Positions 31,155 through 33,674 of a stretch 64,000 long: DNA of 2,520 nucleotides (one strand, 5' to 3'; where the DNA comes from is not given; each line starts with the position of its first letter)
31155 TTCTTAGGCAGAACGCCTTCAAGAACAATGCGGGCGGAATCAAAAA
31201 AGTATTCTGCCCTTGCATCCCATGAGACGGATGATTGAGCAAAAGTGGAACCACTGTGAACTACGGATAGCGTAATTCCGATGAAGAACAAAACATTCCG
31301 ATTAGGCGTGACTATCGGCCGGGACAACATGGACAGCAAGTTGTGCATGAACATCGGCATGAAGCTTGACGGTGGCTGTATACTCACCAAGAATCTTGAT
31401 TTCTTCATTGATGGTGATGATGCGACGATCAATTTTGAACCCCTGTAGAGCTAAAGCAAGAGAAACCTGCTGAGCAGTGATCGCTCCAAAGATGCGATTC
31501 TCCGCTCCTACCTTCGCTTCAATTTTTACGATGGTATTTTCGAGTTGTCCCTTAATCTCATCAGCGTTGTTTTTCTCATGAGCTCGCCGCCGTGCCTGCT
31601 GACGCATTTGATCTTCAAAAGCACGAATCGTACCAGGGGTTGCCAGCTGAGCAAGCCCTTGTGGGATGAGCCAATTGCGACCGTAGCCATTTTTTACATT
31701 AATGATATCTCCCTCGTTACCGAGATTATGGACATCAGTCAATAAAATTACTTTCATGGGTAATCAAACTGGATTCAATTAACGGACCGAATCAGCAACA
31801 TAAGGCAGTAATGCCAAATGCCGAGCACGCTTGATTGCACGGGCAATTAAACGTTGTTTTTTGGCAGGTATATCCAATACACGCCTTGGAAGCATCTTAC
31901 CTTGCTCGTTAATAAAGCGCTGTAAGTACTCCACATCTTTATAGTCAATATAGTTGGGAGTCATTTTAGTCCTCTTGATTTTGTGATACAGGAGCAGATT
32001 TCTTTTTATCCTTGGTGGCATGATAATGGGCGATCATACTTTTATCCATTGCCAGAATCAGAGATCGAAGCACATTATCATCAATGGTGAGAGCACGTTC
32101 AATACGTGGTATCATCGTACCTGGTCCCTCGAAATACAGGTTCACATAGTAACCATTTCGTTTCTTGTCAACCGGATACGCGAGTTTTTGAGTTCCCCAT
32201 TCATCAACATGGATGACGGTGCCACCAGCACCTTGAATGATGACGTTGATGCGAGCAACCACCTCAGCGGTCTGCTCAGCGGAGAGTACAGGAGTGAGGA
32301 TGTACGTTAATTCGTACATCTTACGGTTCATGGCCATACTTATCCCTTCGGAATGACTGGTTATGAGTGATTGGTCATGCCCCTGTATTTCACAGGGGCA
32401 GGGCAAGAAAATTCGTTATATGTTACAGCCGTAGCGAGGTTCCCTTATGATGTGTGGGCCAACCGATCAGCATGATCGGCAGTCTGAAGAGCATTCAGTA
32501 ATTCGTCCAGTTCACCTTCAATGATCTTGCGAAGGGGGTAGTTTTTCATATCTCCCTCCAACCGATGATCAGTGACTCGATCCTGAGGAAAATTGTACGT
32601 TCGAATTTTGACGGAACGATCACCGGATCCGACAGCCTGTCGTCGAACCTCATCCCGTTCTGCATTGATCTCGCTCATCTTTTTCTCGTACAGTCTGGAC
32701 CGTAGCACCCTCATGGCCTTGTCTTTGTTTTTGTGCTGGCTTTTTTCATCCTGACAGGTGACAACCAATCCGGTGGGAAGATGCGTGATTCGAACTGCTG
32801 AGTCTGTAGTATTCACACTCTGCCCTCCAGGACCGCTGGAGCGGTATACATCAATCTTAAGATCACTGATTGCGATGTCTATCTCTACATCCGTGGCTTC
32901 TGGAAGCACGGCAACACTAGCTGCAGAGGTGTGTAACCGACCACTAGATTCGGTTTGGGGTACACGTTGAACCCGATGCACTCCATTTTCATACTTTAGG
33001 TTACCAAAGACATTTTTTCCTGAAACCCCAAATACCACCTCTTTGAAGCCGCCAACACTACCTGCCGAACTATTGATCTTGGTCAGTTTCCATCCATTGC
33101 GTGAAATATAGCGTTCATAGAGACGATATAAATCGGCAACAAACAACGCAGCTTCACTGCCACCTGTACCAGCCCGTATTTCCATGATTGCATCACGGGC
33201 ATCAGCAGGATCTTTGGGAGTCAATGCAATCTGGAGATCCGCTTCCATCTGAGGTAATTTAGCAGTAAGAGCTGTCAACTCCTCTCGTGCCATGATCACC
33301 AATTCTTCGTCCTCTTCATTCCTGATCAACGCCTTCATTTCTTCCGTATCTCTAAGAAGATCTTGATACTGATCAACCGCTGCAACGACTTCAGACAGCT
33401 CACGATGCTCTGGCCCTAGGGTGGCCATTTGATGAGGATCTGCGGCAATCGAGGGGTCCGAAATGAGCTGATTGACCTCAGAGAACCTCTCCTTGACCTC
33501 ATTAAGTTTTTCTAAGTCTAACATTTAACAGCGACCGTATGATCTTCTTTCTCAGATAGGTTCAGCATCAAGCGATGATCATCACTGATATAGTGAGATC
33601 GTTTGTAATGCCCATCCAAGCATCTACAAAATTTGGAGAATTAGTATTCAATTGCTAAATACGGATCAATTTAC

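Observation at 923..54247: Selective decay: nearly every accessory gene is a pseudogene while ~30 core genes are intact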

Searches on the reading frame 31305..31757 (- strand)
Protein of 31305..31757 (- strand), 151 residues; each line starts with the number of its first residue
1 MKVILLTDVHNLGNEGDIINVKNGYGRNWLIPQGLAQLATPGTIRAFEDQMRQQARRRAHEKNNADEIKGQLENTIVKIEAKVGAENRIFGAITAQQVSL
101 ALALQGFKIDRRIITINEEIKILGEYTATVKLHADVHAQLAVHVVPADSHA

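Call 15: search_protein_families(library=pfam, proteins=[window:31305-31757:-], max_evalue=0.0001)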
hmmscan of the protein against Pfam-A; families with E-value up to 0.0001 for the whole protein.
window:31305-31757:- (151 aa): 2 families
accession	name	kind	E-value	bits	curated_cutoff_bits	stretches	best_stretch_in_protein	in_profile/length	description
PF03948.19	Ribosomal_L9_C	-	2.7e-24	85.9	23.2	1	64-145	2-85/86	Ribosomal protein L9, C-terminal domain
PF01281.25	Ribosomal_L9_N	-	3.6e-22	78.1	20.7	1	1-46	1-46/47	Ribosomal protein L9, N-terminal domain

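Call 26: find_encoding_contigs(protein=window:31305-31757:-, flank=10000, max_places=8)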
Protein window:31305-31757:- (151 aa): 2 contigs read that carry it; 2 places shown.
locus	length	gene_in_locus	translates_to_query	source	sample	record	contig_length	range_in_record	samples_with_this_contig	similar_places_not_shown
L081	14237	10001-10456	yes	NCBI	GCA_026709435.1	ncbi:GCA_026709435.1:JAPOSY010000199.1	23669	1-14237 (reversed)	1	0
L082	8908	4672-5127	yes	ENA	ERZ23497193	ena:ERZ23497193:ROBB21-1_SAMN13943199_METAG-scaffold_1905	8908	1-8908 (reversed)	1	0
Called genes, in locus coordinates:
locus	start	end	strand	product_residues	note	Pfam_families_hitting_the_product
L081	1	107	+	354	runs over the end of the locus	PF01118:Semialdhyde_dh, PF02774:Semialdhyde_dhC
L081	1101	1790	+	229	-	-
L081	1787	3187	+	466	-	PF03968:LptD_N (faint), PF13100:OstA_2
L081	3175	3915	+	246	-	PF00005:ABC_tran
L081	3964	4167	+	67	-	PF18152:DAHP_snth_FXD (faint)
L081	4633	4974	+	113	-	PF00793:DAHP_synth_1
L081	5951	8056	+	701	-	-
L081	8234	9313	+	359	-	PF03462:PCRF, PF00472:RF-1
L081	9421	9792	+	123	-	PF01250:Ribosomal_S6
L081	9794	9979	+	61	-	PF01084:Ribosomal_S18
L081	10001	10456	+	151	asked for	PF01281:Ribosomal_L9_N, PF03948:Ribosomal_L9_C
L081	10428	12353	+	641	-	PF02683:DsbD_TM, PF13899:Thioredoxin_7 (weak)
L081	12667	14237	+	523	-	PF13715:CarbopepD_reg_2, PF07715:Plug, PF00593:TonB_dep_Rec_b-barrel (weak)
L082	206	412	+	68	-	-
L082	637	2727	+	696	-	-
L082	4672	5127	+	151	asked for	PF01281:Ribosomal_L9_N, PF03948:Ribosomal_L9_C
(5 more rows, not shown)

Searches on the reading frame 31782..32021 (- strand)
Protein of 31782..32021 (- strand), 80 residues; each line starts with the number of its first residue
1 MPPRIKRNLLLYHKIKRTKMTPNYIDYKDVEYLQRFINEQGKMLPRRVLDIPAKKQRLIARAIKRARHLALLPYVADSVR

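Call 17: search_protein_families(library=pfam, proteins=[window:31782-32021:-], max_evalue=0.001)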
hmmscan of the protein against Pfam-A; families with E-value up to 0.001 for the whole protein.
window:31782-32021:- (80 aa): 1 family
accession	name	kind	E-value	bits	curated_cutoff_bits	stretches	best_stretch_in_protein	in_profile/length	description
PF01084.26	Ribosomal_S18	-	3.6e-23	81.9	21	1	23-72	3-52/52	Ribosomal protein S18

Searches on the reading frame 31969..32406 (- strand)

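Call 15: search_protein_families(library=pfam, proteins=[window:31969-32406:-], max_evalue=0.0001)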
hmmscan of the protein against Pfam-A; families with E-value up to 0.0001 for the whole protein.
window:31969-32406:- (146 aa): 1 family
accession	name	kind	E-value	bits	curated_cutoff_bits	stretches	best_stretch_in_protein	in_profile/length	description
PF01250.22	Ribosomal_S6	-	2.3e-27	95.4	27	1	31-118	2-89/90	Ribosomal protein S6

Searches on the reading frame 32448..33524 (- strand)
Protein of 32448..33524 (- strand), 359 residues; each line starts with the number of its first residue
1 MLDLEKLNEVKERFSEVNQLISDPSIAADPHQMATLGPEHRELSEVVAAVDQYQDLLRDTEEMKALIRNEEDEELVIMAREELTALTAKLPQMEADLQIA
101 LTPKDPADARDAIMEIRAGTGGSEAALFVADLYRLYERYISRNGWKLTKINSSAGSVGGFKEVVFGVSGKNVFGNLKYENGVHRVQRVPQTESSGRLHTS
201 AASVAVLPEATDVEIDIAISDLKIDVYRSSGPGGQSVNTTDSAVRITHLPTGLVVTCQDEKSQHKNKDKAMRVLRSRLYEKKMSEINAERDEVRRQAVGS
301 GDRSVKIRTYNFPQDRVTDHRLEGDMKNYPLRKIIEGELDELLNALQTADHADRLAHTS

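Call 16: search_protein_families(library=pfam, proteins=[window:32448-33524:-], max_evalue=0.0001)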
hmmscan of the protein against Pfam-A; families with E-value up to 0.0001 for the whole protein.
window:32448-33524:- (359 aa): 2 families
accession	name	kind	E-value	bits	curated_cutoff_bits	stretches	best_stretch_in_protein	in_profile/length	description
PF03462.23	PCRF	-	8e-68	228.5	24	1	11-204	2-194/194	PCRF domain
PF00472.26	RF-1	-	1.8e-43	147.6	35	1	212-321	2-116/116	RF-1 domain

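Call 20: find_related_loci(query=window:32448-33524:-, collection=genome_contigs, flank=10000)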
Query window:32448-33524:- (359 aa) in genome_contigs; peptide patterns used: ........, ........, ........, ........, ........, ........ (x = any residue, [..] = any of these).
599 stretches matched a pattern (row limit reached: there are more); 528 encode a relative of the query (tblastn E <= 1e-3); the best 80 are kept; 80 distinct loci.
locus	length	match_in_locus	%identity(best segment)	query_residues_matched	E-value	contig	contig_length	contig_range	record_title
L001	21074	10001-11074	81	1-358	0e+0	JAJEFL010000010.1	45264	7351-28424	MAG: Rhodothermales bacterium isolate p16x43bins.4 k141_1029870, whole genome shotgun sequence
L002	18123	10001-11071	81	1-357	0e+0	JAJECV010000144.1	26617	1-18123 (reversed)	MAG: Rhodothermales bacterium isolate jk18xAbins.42 k141_1272069, whole genome shotgun sequence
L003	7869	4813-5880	73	1-356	2e-178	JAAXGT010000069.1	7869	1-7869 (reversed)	MAG: Rhodothermales bacterium isolate Plut_88870 unfiltered_Plut_88870_genomic_contig_1113436, whole genome shotgun sequ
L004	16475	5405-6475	71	1-357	9e-174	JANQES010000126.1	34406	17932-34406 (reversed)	MAG: Rhodothermales bacterium isolate PL23a_bin.4 k99_5048637, whole genome shotgun sequence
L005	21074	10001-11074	64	1-358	1e-154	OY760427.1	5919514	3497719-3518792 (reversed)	MAG: Rhodothermales bacterium isolate 1504ddc0-b432-43e2-af37-a45191a88aeb genome assembly, chromosome: 1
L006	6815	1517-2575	60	1-356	4e-143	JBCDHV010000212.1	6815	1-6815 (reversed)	MAG: Bacteroidota bacterium isolate P01_H01_bin.164 k141_1504829_length_6815_cov_34.5518, whole genome shotgun sequence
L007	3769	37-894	71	72-357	3e-140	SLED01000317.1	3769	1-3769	MAG: Salinibacteraceae bacterium isolate CSSed162cmB_571 CSSed16-2cmB-140467, whole genome shotgun sequence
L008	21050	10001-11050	54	4-355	1e-125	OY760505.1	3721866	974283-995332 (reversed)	MAG: Candidatus Delongbacteria bacterium isolate e048cef4-8537-4b4e-84e6-a717ce783c17 genome assembly, chromosome: 1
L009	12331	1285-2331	54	5-354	7e-125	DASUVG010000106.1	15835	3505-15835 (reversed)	MAG TPA_asm: Longimicrobium sp. isolate SMAG_U1809 k141_878364, whole genome shotgun sequence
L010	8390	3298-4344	55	5-354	2e-124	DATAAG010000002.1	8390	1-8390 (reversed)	MAG TPA_asm: Longimicrobium sp. isolate SMAG_U6666 k141_541054, whole genome shotgun sequence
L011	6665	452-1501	53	5-356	2e-124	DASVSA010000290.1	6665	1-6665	MAG TPA_asm: Longimicrobium sp. isolate SMAG_U3250 k141_574112, whole genome shotgun sequence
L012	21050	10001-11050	53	4-355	1e-123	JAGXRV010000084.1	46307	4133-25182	MAG: Clostridium sp. isolate CROMO_A_128 c_000000849100, whole genome shotgun sequence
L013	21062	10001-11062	54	4-359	6e-123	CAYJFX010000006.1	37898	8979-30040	MAG TPA_asm: uncultured Treponemataceae bacterium isolate ERP123703_co3_217 genome assembly, contig: NODE_1106_length_37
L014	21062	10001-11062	51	4-359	8e-123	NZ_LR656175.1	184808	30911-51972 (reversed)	Bacillus marasmi strain Marseille-P3556, whole genome shotgun sequence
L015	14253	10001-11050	52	4-355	1e-122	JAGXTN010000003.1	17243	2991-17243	MAG: Dethiobacter sp. isolate CROMO_SB6 c_000000019407, whole genome shotgun sequence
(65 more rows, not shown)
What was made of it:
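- Tried and rejected: The RF1 scan then worked (call 20).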
